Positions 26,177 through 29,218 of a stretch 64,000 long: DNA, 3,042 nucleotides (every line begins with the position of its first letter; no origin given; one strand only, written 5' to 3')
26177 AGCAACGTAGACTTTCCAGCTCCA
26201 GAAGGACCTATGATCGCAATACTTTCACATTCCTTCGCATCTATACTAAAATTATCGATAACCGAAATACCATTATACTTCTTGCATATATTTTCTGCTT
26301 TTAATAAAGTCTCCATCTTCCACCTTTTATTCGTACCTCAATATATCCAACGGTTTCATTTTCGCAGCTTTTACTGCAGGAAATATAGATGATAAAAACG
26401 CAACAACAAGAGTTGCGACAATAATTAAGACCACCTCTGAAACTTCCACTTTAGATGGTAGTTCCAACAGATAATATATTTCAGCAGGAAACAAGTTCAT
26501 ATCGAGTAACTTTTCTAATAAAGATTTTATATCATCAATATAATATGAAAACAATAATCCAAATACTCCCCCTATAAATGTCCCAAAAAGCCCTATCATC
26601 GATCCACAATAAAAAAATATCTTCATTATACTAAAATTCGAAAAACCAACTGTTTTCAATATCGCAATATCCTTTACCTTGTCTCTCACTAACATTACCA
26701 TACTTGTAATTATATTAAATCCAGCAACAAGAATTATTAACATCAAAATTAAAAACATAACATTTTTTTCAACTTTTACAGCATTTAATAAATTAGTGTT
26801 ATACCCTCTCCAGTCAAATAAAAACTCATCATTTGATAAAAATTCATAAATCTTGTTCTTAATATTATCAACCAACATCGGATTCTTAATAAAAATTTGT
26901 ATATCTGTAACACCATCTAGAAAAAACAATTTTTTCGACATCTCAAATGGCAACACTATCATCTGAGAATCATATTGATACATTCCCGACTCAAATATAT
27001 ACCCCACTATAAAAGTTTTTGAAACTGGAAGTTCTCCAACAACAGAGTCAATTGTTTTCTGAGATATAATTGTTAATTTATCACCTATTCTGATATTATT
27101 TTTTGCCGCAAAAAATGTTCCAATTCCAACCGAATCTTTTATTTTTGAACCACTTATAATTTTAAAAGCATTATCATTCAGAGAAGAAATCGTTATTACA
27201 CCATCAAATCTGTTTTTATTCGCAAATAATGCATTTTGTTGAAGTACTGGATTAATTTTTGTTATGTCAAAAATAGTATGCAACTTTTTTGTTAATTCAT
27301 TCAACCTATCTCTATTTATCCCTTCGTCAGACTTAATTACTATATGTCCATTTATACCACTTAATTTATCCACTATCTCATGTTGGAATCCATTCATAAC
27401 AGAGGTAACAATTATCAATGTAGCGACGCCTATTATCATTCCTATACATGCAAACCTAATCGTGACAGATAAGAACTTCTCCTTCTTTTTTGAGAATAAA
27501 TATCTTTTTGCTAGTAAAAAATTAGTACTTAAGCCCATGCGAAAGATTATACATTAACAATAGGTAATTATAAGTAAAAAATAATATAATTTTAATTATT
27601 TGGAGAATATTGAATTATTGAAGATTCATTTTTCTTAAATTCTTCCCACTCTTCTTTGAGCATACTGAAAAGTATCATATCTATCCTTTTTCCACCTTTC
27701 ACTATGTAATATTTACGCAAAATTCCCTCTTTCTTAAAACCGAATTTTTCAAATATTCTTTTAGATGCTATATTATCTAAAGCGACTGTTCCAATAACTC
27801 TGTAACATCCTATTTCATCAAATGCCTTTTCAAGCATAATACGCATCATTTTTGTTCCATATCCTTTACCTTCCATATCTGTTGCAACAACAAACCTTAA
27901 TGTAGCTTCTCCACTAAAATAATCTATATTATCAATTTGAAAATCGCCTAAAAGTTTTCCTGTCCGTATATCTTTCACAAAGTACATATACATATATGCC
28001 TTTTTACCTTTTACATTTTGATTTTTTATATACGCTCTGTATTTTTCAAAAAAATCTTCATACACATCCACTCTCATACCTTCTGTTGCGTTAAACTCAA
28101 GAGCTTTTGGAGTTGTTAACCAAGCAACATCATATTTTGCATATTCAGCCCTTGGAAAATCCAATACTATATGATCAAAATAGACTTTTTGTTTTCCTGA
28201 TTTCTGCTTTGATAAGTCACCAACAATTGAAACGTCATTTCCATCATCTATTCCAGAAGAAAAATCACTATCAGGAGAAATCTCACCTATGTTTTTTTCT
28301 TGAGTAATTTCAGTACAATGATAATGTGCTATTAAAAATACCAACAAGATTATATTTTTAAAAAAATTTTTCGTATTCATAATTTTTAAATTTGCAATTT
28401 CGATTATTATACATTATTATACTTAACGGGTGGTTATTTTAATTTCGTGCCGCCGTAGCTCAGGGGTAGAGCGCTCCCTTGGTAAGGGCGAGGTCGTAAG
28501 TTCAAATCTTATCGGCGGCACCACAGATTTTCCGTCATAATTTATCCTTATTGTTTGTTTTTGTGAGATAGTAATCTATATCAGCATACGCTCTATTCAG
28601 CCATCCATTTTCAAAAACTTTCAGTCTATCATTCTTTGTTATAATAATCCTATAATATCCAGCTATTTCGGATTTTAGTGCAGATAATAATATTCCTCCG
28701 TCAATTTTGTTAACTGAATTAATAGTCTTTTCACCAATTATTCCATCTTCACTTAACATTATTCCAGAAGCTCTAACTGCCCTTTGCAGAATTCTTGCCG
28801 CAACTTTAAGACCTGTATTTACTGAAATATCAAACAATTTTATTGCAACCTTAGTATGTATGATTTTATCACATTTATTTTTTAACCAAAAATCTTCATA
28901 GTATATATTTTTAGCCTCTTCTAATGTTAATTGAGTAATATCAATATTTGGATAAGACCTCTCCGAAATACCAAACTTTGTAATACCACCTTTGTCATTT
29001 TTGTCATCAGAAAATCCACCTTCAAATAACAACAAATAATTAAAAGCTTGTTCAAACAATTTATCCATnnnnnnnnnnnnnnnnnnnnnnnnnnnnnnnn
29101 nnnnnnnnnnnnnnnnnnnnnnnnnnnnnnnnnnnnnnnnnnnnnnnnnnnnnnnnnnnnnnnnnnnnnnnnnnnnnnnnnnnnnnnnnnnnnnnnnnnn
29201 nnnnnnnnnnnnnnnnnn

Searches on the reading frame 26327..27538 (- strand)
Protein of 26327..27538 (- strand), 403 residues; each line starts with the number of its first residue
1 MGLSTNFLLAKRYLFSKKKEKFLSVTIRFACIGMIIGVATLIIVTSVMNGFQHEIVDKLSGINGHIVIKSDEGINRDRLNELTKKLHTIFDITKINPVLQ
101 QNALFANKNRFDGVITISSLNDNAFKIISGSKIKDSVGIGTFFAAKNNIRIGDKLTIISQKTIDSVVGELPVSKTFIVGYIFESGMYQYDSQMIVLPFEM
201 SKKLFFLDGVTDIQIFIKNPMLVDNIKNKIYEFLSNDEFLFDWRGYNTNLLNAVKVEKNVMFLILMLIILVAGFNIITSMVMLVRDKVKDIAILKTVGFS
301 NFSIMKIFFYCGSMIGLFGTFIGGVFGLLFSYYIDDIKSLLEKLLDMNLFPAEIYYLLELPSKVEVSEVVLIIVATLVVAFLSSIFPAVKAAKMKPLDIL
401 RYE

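Call 9: search_protein_families(library=pfam, proteins=[window:26327-27538:-], max_evalue=0.001)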
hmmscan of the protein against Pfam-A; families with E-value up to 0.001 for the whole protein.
window:26327-27538:- (403 aa): 2 families
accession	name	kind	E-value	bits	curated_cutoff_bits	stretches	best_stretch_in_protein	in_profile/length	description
PF02687.27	FtsX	-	5.8e-15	55.8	25.5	1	263-396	2-120/120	FtsX-like permease C-terminal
PF12704.14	MacB_PCD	-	8.4e-08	33.2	27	1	31-200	5-175/207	MacB-like periplasmic core domain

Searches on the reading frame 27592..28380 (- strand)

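Call 9: search_protein_families(library=pfam, proteins=[window:27592-28380:-], max_evalue=0.001)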
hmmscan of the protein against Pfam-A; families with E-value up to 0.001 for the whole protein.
window:27592-28380:- (262 aa): 5 families
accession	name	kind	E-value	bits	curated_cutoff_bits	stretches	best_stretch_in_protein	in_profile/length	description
PF13302.13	Acetyltransf_3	-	6.7e-15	56.4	25.4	1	81-216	13-138/138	Acetyltransferase (GNAT) domain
PF13420.13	Acetyltransf_4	-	6.8e-11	42.9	24.3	1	115-237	38-155/155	Acetyltransferase (GNAT) domain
PF00583.31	Acetyltransf_1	-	7.9e-11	42.7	20.7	1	132-215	34-116/116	Acetyltransferase (GNAT) family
PF13508.13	Acetyltransf_7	-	8.3e-07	29.7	27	1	144-217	15-84/84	Acetyltransferase (GNAT) domain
PF13523.12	Acetyltransf_8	-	2.3e-05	24.5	27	1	128-220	57-142/145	Acetyltransferase (GNAT) domain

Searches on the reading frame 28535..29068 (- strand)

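Call 9: search_protein_families(library=pfam, proteins=[window:28535-29068:-], max_evalue=0.001)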
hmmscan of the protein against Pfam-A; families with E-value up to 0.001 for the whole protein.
window:28535-29068:- (177 aa): 2 families
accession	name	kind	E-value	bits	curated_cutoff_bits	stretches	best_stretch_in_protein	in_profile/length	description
PF05838.17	Glyco_hydro_108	-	6e-21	75.2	21.2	1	10-86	2-85/85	Glycosyl hydrolase 108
PF09374.15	PG_binding_3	-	1.6e-10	41.5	24.6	1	90-160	2-75/76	Predicted Peptidoglycan domain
